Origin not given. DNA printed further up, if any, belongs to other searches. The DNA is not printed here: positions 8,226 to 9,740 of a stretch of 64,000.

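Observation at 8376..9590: CcmC carrying a CcmE-like OB domain and a CcmD-like tail in one ORF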

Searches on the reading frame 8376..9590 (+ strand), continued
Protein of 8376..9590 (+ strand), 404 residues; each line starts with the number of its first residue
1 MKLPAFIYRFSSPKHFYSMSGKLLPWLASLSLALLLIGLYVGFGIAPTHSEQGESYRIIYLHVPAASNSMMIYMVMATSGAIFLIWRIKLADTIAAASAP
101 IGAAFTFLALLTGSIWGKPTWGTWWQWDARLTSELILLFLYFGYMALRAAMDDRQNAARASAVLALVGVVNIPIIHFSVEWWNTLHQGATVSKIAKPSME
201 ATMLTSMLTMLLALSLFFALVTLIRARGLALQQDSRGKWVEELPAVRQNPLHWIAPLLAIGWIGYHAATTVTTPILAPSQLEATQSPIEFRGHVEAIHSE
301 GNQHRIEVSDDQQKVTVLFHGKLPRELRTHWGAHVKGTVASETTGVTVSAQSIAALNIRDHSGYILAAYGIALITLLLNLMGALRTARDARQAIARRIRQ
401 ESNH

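Call 56: list_cluster_members(proteins=[P0003, P0011, P0021, P0029, P0044])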
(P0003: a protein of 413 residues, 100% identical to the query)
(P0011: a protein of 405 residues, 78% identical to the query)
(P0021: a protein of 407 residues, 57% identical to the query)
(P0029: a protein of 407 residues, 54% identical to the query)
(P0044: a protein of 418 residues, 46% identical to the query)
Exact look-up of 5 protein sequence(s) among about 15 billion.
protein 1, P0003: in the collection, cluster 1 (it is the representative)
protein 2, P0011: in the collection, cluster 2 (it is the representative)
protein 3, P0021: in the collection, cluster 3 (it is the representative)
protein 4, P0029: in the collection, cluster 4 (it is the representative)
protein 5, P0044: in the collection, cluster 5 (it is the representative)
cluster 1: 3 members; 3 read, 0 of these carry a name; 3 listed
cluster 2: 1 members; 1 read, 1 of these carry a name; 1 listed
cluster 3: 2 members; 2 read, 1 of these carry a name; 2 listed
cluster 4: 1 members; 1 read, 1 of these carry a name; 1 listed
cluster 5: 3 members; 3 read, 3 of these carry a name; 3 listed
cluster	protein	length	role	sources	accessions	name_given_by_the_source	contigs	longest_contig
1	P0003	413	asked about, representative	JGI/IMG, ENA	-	-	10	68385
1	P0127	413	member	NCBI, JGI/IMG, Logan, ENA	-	-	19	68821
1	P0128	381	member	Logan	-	-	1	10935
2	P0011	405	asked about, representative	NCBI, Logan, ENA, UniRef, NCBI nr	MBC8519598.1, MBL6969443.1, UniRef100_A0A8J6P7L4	MAG: heme ABC transporter permease [Gammaproteobacteria bacterium] | Heme exporter protein C n=1 Tax=Candidatus Thiopontia autotrophica TaxID=2841688 ... | heme ABC transporter permease [Candidatus Thiopontia autotrophica]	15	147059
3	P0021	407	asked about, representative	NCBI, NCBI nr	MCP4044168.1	MAG: cytochrome c biogenesis protein CcsA [Gammaproteobacteria bacterium] | cytochrome c biogenesis protein CcsA [Gammaproteobacteria bacterium]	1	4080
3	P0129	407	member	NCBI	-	-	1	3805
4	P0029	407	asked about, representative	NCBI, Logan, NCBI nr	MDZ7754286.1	MAG: cytochrome c maturation protein CcmE [Gammaproteobacteria bacterium] | cytochrome c maturation protein CcmE [Gammaproteobacteria bacterium]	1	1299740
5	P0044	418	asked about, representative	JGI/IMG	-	heme exporter protein C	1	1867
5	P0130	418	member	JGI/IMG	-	heme exporter protein C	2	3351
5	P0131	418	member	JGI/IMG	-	heme exporter protein C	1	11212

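Call 74: fold_search(model_id=the predicted structure, library=pdb)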
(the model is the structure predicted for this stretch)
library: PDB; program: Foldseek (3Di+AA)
matches with E <= 10: 913; with E <= 0.001: 5
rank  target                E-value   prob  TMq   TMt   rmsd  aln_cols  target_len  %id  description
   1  8ce1_C                3.4e-11  1.00  0.49  0.80   4.3       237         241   53  Cytochrome c maturation complex CcmABCD (released 2023-09-06)
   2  7f02_C                8.8e-11  1.00  0.47  0.79   4.8       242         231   51  Cytochrome c-type biogenesis protein CcmABCD from E. coli (released 2022-11-09)
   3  4gop_B                2.2e-04  1.00  0.17  0.52   9.9        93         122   17  Structure and Conformational Change of a Replication Protein A Heterotrimer Bound to ssDNA (released 2012-11-28)
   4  9pd3_O                6.7e-04  1.00  0.19  0.38   8.6       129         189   14  NER dual incision complex - DuIS (released 2026-02-18)
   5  4ycv_C                7.3e-04  1.00  0.18  0.15  11.3       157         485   10  Crystal structure of cladosporin in complex with plasmodium lysyl-tRNA synthetase (released 2015-06-24)
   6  8d0b_C                1.1e-03  1.00  0.18  0.50   7.4       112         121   12  Human CST-DNA polymerase alpha/primase preinitiation complex bound to 4xTEL-foldback template (released 2022-06-22)
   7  8ce8_E                1.3e-03  1.00  0.21  0.49   7.2       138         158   16  Cytochrome c maturation complex CcmABCDE (released 2023-09-06)
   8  6w6w_C                1.5e-03  1.00  0.17  0.21   8.2       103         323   14  Cryo-EM structure of CST bound to telomeric single-stranded DNA (released 2020-06-03)
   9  8d0b_B                1.6e-03  1.00  0.19  0.21   7.8       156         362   10  Human CST-DNA polymerase alpha/primase preinitiation complex bound to 4xTEL-foldback template (released 2022-06-22)
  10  8sok_B                1.6e-03  1.00  0.17  0.18  14.0       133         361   13  Cryo-EM structure of human CST bound to POT1(ESDL)/TPP1 in the presence of telomeric ssDNA (released 2023-06-07)
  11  8c5y_L                1.6e-03  1.00  0.18  0.57   9.5       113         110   14  RPA tetrameric supercomplex from Pyrococcus abyssi (released 2023-05-03)
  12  1n9w_A                1.7e-03  1.00  0.19  0.22   3.4        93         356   18  Crystal structure of the non-discriminating and archaeal-type aspartyl-tRNA synthetase from Thermus thermophilus (released 2003-04-08)
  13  8aaj_C                1.7e-03  1.00  0.18  0.57   9.5       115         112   16  Crystal structure of the Pyrococcus abyssi RPA (apo form) (released 2023-05-03)
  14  9m5o_B                1.9e-03  1.00  0.19  0.16   5.7       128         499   12  Plasmodium vivax aspartyl-tRNA synthetase in complex with aspartyl sulfamoyl adenosine (Asp-AMS) Complex (released 2025-06-04)
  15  2pi2_A                2.0e-03  1.00  0.19  0.54  10.0       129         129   15  Full-length Replication protein A subunits RPA14 and RPA32 (released 2007-10-16)
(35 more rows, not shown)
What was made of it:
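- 9123..9188 (+): Extra transmembrane helix TM7 (residues about 250-271), the membrane anchor of the CcmE-like domain. It must run from cytoplasm to periplasm. The full model aligns to full-length E. coli CcmE 8ce8_E over 138 columns, i.e. TM plus barrel (call 74).
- On CcmC (TIGR01191 / PF01578 haem-handling protein): Foldseek to 8ce1_C gives TM-score 0.80 over 237 columns (call 74).
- On CcmE haem chaperone (PF03100): The model aligns to full-length CcmE 8ce8_E over 138 columns (call 74).
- CcmC (8ce1_C) and full-length CcmE (8ce8_E) are among the top PDB fold hits (call 74).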

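Call 79: find_encoding_contigs(protein=P0038, flank=3000, max_places=2)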
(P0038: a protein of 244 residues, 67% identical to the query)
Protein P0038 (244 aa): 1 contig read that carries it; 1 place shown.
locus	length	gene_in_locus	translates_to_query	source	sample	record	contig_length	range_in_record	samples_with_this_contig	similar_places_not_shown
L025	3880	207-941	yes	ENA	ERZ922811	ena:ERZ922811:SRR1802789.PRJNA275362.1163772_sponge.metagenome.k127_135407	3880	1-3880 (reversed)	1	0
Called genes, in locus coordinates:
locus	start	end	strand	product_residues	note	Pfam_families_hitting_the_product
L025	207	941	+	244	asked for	PF01578:Cytochrom_C_asm, PF27518:CcmC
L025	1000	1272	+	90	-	PF04995:CcmD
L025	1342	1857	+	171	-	PF03100:CcmE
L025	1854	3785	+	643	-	PF01578:Cytochrom_C_asm, PF16327:CcmF_C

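Call 80: find_encoding_contigs(protein=P0066, flank=3000, max_places=1)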
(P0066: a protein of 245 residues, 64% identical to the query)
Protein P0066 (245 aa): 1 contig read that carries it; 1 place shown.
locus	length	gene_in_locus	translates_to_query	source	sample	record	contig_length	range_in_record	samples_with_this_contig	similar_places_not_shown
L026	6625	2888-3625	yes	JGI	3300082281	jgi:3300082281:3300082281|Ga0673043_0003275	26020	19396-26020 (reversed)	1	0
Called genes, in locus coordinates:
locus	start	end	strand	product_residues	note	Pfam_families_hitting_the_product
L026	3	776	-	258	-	?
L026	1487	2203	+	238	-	PF00005:ABC_tran, PF02463:SMC_N (faint), PF13304:AAA_21 (faint)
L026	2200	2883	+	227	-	PF03379:CcmB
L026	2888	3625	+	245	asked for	PF01578:Cytochrom_C_asm, PF27518:CcmC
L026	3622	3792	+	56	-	PF04995:CcmD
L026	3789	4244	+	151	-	PF03100:CcmE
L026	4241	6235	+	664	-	PF01578:Cytochrom_C_asm, PF16327:CcmF_C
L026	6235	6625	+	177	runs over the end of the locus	PF00578:AhpC-TSA, PF08534:Redoxin, PF13098:Thioredoxin_2 (weak)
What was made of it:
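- Close unfused CcmCs have an ordinary 56-90 aa ccmD (calls 79, 80).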
